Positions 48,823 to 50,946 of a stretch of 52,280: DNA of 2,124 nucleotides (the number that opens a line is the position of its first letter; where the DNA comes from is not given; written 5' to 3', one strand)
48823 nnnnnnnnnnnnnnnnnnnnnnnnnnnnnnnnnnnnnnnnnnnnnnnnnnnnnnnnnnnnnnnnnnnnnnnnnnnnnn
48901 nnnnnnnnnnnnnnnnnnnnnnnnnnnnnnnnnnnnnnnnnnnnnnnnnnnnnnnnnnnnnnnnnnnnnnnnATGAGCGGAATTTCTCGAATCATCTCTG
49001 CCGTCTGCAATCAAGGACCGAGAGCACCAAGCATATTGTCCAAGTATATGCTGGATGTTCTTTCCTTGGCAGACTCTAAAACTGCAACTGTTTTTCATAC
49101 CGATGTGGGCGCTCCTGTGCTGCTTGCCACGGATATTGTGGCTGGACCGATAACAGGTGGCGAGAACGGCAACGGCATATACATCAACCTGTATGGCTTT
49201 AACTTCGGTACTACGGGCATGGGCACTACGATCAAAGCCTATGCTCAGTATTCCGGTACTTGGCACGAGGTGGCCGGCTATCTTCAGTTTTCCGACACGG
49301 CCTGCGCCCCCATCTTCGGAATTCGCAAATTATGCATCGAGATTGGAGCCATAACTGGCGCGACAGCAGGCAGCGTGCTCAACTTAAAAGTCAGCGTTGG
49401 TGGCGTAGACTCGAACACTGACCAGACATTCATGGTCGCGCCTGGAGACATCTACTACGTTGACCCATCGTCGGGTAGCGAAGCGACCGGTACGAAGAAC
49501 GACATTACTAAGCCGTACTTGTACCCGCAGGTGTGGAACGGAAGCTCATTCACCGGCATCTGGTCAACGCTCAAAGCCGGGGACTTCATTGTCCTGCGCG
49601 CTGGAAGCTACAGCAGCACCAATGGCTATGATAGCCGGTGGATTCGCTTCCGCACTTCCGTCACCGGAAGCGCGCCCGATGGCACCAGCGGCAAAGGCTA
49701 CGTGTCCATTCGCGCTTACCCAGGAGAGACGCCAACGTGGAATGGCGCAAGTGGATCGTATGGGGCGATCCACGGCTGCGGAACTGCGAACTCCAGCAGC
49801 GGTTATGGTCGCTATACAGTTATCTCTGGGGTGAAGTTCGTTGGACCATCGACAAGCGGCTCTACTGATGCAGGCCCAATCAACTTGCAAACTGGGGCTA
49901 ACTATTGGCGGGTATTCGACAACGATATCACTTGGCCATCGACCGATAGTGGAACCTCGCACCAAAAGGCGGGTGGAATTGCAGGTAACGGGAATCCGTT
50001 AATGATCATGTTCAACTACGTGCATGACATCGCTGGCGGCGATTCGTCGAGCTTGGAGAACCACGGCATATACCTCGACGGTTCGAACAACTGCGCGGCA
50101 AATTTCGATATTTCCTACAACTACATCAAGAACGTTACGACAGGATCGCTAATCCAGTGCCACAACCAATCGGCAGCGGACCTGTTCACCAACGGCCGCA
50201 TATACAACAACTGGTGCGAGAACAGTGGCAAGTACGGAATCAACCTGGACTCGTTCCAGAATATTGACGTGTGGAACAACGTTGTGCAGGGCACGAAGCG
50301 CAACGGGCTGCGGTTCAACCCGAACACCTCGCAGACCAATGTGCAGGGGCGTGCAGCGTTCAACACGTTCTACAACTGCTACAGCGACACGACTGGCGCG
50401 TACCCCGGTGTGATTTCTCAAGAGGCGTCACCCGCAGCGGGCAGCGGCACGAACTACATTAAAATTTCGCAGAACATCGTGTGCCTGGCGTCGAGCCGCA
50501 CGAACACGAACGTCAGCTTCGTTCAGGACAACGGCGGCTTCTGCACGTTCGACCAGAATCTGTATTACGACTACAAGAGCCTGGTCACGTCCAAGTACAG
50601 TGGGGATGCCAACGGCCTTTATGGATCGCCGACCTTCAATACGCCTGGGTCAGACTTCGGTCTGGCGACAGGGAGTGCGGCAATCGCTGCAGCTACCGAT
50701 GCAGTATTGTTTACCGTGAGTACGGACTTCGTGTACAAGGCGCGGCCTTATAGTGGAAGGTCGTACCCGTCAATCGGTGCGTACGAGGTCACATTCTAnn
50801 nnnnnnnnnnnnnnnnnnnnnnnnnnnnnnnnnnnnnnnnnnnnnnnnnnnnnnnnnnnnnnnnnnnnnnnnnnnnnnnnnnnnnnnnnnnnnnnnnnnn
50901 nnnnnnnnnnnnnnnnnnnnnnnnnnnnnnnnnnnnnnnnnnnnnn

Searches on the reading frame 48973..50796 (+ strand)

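Call 16: search_protein_families(library=phrogs, proteins=[window:48973-50796:+], max_evalue=0.001)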
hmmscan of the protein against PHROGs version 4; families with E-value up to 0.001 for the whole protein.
window:48973-50796:+ (608 aa): 0 families

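Call 25: search_protein_families(library=pfam, proteins=[window:48973-50796:+], max_evalue=0.01)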
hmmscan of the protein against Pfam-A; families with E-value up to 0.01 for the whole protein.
window:48973-50796:+ (608 aa): 0 families

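Call 28: search_protein_families(library=ncbifam, proteins=[window:48973-50796:+], max_evalue=0.01)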
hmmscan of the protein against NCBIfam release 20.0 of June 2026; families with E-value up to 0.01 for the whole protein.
window:48973-50796:+ (608 aa): 1 family
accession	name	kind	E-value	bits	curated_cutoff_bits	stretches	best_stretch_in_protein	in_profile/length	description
NF041518.1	choice_anch_Q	domain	0.00085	19.5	25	1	561-606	16-57/58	choice-of-anchor Q domain-containing protein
